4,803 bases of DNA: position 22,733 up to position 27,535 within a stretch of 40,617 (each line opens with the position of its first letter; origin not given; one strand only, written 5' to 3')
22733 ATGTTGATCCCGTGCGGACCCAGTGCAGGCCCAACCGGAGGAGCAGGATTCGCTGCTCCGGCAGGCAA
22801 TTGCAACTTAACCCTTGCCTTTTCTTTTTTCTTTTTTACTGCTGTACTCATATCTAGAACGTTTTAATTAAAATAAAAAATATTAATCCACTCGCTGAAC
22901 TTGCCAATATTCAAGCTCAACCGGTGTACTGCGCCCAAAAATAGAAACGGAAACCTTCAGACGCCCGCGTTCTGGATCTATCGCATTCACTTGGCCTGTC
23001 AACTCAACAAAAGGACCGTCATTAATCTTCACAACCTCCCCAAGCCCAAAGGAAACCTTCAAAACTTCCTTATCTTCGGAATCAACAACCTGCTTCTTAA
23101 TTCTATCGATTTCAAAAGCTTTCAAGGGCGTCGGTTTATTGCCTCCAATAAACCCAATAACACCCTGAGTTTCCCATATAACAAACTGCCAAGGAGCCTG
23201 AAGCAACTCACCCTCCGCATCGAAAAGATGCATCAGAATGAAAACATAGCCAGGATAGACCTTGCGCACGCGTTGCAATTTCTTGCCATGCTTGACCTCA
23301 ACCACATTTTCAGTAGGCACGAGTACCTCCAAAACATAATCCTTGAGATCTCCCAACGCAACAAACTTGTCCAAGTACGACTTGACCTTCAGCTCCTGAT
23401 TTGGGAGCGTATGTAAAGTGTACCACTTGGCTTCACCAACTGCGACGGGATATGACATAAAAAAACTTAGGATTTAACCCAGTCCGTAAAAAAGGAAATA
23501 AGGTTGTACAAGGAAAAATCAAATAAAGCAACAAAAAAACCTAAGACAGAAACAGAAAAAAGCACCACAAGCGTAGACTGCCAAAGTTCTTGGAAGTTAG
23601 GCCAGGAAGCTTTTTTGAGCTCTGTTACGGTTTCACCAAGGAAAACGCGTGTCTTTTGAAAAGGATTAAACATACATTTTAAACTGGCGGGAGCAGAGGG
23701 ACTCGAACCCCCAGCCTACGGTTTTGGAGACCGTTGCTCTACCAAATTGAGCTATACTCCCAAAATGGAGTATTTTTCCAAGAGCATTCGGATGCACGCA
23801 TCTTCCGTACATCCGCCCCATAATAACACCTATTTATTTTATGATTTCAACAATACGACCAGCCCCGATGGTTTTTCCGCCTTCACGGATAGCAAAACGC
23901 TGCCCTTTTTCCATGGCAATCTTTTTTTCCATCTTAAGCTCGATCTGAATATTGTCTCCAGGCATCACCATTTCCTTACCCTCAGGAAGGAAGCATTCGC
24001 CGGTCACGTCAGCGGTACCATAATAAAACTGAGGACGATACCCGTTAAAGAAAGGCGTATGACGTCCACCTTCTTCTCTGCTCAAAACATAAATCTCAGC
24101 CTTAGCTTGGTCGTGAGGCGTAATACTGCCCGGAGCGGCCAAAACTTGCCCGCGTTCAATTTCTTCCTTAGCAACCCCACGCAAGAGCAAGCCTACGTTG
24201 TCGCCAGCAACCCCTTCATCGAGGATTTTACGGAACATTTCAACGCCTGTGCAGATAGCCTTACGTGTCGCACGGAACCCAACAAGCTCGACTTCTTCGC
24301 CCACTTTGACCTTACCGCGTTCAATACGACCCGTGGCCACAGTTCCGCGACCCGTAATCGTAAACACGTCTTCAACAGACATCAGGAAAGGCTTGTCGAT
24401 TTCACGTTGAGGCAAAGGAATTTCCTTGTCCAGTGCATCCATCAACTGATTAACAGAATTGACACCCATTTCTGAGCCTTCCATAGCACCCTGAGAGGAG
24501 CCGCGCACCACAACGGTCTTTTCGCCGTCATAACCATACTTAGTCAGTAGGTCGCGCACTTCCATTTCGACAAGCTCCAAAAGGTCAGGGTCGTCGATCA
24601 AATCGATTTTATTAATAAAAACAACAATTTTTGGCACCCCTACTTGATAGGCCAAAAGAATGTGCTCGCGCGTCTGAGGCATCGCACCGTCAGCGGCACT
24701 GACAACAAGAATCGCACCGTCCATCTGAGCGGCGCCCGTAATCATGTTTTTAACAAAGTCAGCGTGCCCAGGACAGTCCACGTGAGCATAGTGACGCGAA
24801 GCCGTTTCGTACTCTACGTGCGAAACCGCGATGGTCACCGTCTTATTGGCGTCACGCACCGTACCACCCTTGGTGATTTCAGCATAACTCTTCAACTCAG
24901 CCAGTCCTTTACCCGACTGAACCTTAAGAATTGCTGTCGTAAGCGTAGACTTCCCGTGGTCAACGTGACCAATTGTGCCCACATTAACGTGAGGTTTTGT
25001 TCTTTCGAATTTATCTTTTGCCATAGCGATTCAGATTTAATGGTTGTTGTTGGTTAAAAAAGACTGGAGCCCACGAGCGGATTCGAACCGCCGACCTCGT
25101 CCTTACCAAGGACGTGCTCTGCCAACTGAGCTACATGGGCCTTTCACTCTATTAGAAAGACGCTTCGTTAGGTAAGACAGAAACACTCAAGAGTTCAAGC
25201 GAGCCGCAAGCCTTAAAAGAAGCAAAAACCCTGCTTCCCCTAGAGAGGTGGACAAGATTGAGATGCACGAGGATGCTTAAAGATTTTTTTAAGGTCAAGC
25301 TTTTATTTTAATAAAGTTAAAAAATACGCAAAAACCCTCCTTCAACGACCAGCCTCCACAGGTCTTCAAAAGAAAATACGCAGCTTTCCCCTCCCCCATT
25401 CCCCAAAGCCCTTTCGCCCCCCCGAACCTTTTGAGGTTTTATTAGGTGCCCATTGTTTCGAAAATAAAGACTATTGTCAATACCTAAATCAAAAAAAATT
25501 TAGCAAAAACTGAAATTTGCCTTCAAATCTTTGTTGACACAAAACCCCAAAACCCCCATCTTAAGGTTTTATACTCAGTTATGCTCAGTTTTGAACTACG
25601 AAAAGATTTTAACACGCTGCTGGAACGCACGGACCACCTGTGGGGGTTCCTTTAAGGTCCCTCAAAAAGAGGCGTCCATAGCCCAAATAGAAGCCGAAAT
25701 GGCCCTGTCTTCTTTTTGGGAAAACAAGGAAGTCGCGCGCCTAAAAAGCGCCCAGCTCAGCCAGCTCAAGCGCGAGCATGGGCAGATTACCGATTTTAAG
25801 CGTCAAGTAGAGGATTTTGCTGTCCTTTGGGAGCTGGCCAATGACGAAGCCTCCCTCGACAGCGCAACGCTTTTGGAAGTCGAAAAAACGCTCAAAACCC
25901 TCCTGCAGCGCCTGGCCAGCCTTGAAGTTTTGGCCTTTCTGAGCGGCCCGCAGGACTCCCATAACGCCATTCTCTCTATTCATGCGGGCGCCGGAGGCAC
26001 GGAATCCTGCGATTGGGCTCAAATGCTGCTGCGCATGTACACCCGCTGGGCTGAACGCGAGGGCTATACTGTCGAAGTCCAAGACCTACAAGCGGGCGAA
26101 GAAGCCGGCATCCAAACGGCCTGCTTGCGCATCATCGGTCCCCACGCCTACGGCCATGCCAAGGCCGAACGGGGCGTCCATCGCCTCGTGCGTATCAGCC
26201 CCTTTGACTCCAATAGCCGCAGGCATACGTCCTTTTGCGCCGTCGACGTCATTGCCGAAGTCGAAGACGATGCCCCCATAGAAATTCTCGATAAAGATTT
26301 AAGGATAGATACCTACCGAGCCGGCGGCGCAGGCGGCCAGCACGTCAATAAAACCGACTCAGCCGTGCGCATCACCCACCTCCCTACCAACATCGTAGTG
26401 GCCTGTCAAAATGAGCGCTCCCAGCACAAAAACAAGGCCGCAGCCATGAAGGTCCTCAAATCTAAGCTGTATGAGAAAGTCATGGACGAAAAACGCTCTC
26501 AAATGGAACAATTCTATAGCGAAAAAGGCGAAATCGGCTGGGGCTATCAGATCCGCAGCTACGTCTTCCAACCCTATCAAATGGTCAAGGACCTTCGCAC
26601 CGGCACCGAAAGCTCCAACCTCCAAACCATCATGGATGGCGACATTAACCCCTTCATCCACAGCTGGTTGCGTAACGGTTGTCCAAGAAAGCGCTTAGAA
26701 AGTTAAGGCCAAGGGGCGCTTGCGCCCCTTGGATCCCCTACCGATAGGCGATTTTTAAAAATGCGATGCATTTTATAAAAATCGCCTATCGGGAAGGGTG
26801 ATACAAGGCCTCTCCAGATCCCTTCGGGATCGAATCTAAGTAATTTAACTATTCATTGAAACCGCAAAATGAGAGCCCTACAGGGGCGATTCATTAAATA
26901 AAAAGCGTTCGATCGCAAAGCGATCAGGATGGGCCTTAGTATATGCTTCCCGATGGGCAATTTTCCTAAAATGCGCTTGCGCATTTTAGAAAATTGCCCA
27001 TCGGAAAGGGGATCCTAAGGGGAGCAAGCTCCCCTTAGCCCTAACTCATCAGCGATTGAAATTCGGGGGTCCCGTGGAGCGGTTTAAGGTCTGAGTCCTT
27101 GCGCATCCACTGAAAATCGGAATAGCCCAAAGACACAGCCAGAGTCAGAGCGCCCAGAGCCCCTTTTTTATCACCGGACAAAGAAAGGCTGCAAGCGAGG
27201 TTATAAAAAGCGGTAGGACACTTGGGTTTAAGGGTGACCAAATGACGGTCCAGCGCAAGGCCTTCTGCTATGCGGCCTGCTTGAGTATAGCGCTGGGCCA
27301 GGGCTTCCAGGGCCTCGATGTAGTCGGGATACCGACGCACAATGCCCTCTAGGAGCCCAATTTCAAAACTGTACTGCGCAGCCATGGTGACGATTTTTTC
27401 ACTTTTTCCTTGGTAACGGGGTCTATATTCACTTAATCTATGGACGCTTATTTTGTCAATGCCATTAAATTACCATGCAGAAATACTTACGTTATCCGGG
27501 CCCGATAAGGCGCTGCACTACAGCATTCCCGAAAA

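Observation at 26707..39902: Modular, nested palindromic element family fills the sizeable spacers of the GC-rich half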

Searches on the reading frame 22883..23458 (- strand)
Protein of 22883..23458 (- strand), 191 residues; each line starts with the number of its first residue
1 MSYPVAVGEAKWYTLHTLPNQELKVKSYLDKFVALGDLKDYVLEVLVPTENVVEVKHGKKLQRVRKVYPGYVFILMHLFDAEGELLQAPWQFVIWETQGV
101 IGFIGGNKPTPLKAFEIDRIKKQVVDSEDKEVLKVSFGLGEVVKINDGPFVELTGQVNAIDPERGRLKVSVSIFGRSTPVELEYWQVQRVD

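Call 81: search_protein_families(library=pfam, proteins=[window:22883-23458:-], max_evalue=0.00001)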
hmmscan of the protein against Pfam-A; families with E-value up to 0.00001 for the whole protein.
window:22883-23458:- (191 aa): 1 family
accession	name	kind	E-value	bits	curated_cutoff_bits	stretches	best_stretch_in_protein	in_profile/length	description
PF02357.24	NusG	-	4.8e-19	69.1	22.2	1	11-120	2-92/93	Transcription termination factor nusG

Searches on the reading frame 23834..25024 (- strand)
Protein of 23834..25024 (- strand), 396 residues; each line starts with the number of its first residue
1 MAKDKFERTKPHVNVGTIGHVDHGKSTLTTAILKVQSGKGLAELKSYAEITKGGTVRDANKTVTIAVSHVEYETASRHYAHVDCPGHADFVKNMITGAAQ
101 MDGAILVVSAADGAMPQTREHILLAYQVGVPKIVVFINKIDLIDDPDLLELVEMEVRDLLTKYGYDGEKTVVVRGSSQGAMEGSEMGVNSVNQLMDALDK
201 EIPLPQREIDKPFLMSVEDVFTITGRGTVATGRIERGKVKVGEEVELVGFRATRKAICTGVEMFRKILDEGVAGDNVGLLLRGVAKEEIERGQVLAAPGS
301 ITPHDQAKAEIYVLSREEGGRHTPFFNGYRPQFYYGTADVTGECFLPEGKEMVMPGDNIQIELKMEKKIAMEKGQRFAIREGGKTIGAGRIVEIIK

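Call 81: search_protein_families(library=pfam, proteins=[window:23834-25024:-], max_evalue=0.00001)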
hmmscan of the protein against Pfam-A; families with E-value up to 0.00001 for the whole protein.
window:23834-25024:- (396 aa): 3 families
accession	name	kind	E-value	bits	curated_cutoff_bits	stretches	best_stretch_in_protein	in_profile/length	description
PF00009.33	GTP_EFTU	-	9e-56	188.9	26.5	1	10-203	1-187/188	Elongation factor Tu GTP binding domain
PF03143.23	GTP_EFTU_D3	-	1e-35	122.7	27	1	300-394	1-105/106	Elongation factor Tu C-terminal domain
PF03144.31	GTP_EFTU_D2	-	9.4e-20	71.3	30.3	1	227-296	1-73/73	Elongation factor Tu domain 2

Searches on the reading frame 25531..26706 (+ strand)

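Call 23: search_protein_families(library=pfam, proteins=[window:25531-26706:+])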
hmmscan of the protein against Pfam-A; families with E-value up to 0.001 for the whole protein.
window:25531-26706:+ (391 aa): 2 families
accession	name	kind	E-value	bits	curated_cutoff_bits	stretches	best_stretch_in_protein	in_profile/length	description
PF03462.23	PCRF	-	1.3e-51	175.6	24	1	47-238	2-194/194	PCRF domain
PF00472.26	RF-1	-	7.5e-43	145.6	35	1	249-356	4-116/116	RF-1 domain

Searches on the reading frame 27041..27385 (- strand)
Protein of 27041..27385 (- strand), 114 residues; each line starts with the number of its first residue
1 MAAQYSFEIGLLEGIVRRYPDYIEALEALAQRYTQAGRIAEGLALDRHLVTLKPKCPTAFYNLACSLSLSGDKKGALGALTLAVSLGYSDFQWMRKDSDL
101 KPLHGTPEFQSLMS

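Call 23: search_protein_families(library=pfam, proteins=[window:27041-27385:-])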
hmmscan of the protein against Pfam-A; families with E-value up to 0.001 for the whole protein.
window:27041-27385:- (114 aa): 1 family
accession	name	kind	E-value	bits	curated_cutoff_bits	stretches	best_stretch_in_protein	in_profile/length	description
PF13428.12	TPR_14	-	0.00042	21.2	23.5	0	24-64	2-42/44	Tetratricopeptide repeat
